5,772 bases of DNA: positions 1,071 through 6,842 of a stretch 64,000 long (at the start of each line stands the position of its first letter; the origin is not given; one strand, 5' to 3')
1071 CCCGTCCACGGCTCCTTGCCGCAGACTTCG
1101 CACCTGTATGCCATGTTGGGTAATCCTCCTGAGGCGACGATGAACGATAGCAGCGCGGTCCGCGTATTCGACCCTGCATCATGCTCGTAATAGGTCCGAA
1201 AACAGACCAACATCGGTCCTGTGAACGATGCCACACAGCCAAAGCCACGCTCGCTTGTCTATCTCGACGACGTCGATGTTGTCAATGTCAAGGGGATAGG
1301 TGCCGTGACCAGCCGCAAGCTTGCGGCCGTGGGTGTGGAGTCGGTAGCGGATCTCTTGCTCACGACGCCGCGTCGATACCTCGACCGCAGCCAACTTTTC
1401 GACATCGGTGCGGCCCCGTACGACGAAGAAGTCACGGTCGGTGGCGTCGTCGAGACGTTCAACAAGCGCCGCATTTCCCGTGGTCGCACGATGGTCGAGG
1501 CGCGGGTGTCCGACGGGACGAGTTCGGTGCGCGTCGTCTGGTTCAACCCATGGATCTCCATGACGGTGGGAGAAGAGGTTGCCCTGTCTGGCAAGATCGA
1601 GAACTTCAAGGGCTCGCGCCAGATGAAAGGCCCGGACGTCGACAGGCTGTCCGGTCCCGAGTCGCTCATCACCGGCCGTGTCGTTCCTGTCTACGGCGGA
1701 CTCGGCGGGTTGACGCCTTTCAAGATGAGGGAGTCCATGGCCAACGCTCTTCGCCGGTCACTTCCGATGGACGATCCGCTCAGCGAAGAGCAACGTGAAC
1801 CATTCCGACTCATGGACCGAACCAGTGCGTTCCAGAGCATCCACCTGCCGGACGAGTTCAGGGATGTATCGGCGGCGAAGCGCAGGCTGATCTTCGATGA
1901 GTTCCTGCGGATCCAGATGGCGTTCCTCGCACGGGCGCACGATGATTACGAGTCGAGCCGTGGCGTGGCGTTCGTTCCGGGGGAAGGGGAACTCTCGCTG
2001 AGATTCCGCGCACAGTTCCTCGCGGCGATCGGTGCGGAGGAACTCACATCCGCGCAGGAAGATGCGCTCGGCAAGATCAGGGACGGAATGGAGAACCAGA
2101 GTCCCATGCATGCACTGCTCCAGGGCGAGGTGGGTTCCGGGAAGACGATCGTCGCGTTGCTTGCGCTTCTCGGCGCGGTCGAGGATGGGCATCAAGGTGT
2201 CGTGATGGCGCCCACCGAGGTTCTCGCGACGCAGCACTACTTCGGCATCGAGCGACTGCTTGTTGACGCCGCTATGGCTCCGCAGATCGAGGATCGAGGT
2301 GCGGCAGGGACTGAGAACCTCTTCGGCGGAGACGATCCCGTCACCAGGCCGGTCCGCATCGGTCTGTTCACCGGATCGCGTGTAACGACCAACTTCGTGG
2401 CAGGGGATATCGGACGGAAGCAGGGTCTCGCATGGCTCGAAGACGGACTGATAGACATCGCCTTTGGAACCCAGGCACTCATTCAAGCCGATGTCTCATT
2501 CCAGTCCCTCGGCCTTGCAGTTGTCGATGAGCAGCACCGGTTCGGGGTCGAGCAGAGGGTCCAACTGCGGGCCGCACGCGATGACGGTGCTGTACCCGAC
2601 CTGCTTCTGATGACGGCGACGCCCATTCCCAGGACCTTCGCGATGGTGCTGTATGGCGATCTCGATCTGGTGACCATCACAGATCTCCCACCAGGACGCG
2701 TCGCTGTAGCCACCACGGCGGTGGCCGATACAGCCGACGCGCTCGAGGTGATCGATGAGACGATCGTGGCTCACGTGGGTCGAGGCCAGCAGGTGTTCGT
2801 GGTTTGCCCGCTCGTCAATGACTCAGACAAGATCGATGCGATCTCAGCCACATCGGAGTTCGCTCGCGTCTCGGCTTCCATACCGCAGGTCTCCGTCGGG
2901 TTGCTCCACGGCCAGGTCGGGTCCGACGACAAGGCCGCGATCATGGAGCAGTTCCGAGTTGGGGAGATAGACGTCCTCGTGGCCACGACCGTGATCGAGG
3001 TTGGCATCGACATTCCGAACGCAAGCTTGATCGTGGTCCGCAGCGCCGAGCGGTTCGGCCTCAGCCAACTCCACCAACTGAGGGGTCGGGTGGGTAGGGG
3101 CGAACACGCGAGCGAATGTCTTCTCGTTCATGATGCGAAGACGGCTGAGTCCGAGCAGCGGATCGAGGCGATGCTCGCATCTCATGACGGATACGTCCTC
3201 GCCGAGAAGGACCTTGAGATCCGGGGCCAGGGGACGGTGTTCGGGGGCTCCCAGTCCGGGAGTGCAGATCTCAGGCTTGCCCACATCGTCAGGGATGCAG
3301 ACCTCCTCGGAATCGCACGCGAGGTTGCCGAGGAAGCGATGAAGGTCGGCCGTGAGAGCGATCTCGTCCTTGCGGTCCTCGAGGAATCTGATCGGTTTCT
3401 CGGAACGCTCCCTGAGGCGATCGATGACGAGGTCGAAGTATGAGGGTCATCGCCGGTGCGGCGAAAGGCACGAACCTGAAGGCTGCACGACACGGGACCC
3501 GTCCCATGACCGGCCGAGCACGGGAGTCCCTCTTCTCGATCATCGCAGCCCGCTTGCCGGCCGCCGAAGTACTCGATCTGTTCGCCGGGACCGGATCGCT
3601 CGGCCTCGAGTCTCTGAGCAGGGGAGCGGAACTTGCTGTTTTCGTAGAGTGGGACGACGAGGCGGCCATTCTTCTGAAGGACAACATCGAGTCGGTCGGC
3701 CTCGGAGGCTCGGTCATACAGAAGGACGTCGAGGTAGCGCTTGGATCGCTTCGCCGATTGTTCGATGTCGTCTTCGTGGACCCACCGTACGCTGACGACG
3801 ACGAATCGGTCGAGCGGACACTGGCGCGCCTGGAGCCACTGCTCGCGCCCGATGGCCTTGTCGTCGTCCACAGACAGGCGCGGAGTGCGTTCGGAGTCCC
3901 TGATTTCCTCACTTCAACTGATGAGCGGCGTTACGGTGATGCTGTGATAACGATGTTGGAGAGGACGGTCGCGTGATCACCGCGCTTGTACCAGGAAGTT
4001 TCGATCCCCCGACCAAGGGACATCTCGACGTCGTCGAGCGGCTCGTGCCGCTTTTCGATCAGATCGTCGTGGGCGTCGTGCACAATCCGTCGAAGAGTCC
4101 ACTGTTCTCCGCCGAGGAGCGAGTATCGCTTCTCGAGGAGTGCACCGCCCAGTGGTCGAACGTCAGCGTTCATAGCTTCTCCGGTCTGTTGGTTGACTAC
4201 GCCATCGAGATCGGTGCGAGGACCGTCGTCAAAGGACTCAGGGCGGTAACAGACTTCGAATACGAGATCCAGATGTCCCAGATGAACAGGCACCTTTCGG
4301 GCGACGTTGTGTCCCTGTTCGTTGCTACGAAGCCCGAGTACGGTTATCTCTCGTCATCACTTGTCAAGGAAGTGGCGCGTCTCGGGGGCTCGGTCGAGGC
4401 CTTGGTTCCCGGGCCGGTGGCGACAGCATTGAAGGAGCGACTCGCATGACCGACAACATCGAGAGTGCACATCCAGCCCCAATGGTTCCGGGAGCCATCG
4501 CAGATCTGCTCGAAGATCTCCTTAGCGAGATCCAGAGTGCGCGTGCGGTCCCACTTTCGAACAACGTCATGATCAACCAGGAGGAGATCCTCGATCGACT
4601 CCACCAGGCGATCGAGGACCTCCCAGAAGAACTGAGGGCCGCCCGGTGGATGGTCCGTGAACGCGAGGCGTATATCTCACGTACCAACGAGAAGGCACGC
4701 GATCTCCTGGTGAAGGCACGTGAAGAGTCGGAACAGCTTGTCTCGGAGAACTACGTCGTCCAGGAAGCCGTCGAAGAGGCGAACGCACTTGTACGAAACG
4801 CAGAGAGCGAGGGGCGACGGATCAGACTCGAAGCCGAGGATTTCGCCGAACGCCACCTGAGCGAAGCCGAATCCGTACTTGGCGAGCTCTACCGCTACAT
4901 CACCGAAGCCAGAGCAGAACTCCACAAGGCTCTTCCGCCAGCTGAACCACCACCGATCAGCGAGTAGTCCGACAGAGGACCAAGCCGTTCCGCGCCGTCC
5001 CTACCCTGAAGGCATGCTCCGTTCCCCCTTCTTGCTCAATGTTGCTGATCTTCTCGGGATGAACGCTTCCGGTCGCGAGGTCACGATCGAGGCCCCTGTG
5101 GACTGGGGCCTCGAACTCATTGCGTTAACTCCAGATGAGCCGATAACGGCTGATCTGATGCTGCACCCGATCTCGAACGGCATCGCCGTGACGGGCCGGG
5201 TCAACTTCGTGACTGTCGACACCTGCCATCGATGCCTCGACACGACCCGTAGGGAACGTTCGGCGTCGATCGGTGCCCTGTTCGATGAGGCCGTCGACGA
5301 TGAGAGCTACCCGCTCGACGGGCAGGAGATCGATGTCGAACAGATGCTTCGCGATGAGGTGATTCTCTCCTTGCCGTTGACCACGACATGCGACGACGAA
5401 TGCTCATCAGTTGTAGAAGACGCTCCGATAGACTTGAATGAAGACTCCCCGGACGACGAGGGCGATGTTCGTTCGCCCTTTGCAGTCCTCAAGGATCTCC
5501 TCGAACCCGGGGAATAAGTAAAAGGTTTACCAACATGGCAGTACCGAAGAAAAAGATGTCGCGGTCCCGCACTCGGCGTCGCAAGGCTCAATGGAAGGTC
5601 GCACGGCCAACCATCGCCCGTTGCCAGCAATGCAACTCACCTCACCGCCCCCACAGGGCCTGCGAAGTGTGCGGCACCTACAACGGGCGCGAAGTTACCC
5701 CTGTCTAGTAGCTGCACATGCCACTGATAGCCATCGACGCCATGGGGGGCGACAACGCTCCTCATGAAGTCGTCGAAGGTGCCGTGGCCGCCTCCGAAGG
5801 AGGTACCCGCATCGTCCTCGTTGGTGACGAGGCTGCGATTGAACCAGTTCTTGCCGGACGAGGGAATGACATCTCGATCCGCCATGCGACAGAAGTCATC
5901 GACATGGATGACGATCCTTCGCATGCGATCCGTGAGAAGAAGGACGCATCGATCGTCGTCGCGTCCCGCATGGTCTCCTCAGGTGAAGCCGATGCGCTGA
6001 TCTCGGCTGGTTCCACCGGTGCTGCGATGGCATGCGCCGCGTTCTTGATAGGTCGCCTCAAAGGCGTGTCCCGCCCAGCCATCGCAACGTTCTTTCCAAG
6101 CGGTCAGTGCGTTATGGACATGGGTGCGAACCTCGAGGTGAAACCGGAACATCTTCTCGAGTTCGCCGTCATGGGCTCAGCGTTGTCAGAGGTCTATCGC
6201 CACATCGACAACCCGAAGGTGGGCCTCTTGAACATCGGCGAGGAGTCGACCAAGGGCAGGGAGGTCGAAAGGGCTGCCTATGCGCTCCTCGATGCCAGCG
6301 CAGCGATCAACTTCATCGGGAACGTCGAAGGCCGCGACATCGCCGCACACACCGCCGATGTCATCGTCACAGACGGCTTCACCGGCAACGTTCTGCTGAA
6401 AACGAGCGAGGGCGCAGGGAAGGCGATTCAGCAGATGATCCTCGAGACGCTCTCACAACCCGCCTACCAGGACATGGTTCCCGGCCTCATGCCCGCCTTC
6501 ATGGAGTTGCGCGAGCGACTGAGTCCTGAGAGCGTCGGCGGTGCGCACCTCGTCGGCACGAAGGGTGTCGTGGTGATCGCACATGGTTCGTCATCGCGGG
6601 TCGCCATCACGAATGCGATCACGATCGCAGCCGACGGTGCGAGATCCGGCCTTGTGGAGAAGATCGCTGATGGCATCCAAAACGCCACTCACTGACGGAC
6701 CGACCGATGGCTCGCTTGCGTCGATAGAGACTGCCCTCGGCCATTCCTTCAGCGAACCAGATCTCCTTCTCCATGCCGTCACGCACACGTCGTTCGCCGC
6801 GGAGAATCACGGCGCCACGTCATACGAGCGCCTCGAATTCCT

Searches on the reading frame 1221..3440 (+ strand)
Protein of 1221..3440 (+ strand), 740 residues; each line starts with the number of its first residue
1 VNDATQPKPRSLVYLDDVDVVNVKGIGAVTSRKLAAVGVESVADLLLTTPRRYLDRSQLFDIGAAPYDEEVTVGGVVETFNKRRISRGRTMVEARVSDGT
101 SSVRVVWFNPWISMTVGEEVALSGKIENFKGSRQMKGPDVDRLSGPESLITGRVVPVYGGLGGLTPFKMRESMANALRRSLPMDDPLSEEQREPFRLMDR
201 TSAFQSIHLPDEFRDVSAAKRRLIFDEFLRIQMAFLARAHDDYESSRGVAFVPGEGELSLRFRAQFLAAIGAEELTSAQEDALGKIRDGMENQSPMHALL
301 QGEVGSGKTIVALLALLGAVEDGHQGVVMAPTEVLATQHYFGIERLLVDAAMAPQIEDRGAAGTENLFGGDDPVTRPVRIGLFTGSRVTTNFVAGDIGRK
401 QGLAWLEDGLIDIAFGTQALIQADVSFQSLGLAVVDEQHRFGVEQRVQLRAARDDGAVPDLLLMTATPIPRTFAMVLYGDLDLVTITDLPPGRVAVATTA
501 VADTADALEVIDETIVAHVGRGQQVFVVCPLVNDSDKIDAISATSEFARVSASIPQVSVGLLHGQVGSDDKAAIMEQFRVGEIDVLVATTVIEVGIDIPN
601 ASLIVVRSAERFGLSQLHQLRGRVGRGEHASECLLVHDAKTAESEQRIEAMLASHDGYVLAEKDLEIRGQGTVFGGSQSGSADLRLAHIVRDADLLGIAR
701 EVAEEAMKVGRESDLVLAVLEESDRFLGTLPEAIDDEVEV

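Call 28: search_protein_families(library=ncbifam, proteins=[window:1221-3440:+], max_evalue=1e-12)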
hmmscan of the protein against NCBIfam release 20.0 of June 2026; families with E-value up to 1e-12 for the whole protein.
window:1221-3440:+ (740 aa): 11 families
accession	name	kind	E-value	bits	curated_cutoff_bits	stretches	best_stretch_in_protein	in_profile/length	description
NF008168.0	PRK10917.2-2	equivalog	4.1e-209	696.8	718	1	17-708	110-764/795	ATP-dependent DNA helicase RecG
NF008165.0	PRK10917.1-3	equivalog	5.4e-193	643.2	711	2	397-710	354-663/692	ATP-dependent DNA helicase RecG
NF008170.0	PRK10917.2-4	equivalog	2.8e-178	594.5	975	2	398-709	491-798/826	ATP-dependent DNA helicase RecG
TIGR00643.1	recG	equivalog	1.2e-176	589.2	659.4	1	38-702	2-628/629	ATP-dependent DNA helicase RecG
NF008164.0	PRK10917.1-2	equivalog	1.2e-159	532.8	785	2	399-707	368-671/704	ATP-dependent DNA helicase RecG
NF008167.0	PRK10917.2-1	equivalog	2.3e-159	531.9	995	1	26-712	12-718/744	ATP-dependent DNA helicase RecG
NF008163.0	PRK10917.1-1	equivalog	3.6e-159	531.3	796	2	399-708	360-669/692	ATP-dependent DNA helicase RecG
NF008166.0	PRK10917.1-4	equivalog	4.9e-151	504.2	864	2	399-708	368-682/705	ATP-dependent DNA helicase RecG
TIGR00580.2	mfd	equivalog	8.2e-89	299.1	800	2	400-681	526-799/907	transcription-repair coupling factor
NF008169.0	PRK10917.2-3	equivalog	3.7e-71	240.5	555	2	411-702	322-602/610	ATP-dependent DNA helicase RecG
NF007966.0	PRK10689.1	equivalog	3.2e-69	233.8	1329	1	399-715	692-994/1148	transcription-repair coupling factor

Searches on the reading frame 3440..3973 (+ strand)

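Call 28: search_protein_families(library=ncbifam, proteins=[window:3440-3973:+], max_evalue=1e-12)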
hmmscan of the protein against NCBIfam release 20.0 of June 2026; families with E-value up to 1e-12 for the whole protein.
window:3440-3973:+ (178 aa): 2 families
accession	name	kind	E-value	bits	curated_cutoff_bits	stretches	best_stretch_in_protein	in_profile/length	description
TIGR00095.1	TIGR00095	equivalog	5.3e-36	124.1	117.5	1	2-175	13-193/194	16S rRNA (guanine(966)-N(2))-methyltransferase RsmD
NF008157.0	PRK10909.1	equivalog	4.2e-22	78.9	302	1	1-150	13-164/199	16S rRNA (guanine(966)-N(2))-methyltransferase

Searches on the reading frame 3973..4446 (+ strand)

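Call 28: search_protein_families(library=ncbifam, proteins=[window:3973-4446:+], max_evalue=1e-12)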
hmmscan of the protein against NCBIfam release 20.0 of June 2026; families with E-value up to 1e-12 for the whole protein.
window:3973-4446:+ (158 aa): 2 families
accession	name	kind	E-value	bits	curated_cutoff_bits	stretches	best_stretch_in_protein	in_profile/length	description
TIGR01510.1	coaD_prev_kdtB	equivalog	1.5e-54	184.2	103.3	1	3-156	1-154/155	pantetheine-phosphate adenylyltransferase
TIGR00125.1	cyt_tran_rel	domain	2.9e-15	56.2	27.7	1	4-60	2-62/65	adenylyltransferase/cytidyltransferase family protein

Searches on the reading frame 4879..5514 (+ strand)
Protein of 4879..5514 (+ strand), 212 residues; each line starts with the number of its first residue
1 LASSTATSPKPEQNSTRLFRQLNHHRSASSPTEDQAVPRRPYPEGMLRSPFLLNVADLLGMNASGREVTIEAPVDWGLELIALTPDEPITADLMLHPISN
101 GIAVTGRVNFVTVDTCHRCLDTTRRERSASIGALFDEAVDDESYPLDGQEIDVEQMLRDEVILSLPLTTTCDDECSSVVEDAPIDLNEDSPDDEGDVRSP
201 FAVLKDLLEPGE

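Call 28: search_protein_families(library=ncbifam, proteins=[window:4879-5514:+], max_evalue=1e-12)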
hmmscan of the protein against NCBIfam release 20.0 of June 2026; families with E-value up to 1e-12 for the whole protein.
window:4879-5514:+ (212 aa): 0 families

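Call 32: search_protein_families(library=pfam, proteins=[window:4879-5514:+], max_evalue=0.001)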
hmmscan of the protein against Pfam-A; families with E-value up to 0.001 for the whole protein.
window:4879-5514:+ (212 aa): 1 family
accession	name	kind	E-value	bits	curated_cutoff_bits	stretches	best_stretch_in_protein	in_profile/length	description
PF02620.22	YceD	-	6.8e-16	58.8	33.2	1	104-207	1-118/119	Large ribosomal RNA subunit accumulation protein YceD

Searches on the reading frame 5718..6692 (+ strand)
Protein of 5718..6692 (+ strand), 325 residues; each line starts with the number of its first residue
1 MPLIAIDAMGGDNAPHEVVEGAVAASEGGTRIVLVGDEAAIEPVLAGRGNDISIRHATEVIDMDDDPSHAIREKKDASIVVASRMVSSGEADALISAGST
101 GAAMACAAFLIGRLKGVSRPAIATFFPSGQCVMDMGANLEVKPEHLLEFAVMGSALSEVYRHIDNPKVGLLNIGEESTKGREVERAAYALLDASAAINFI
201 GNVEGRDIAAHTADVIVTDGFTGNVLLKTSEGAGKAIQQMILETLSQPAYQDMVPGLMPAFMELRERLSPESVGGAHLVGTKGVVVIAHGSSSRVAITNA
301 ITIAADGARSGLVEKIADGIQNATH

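Call 28: search_protein_families(library=ncbifam, proteins=[window:5718-6692:+], max_evalue=1e-12)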
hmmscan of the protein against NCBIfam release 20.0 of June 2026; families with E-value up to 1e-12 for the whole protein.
window:5718-6692:+ (325 aa): 3 families
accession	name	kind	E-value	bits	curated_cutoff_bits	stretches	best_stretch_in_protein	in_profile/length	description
TIGR00182.1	plsX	equivalog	4.2e-96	322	243.4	1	4-322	3-329/337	phosphate acyltransferase PlsX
NF010419.0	PRK13845.1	equivalog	1.6e-64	218.4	729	1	4-318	100-431/440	putative glycerol-3-phosphate acyltransferase PlsX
NF010420.0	PRK13846.1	equivalog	5.7e-40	137.5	536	1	4-319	5-314/316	phosphate acyltransferase PlsX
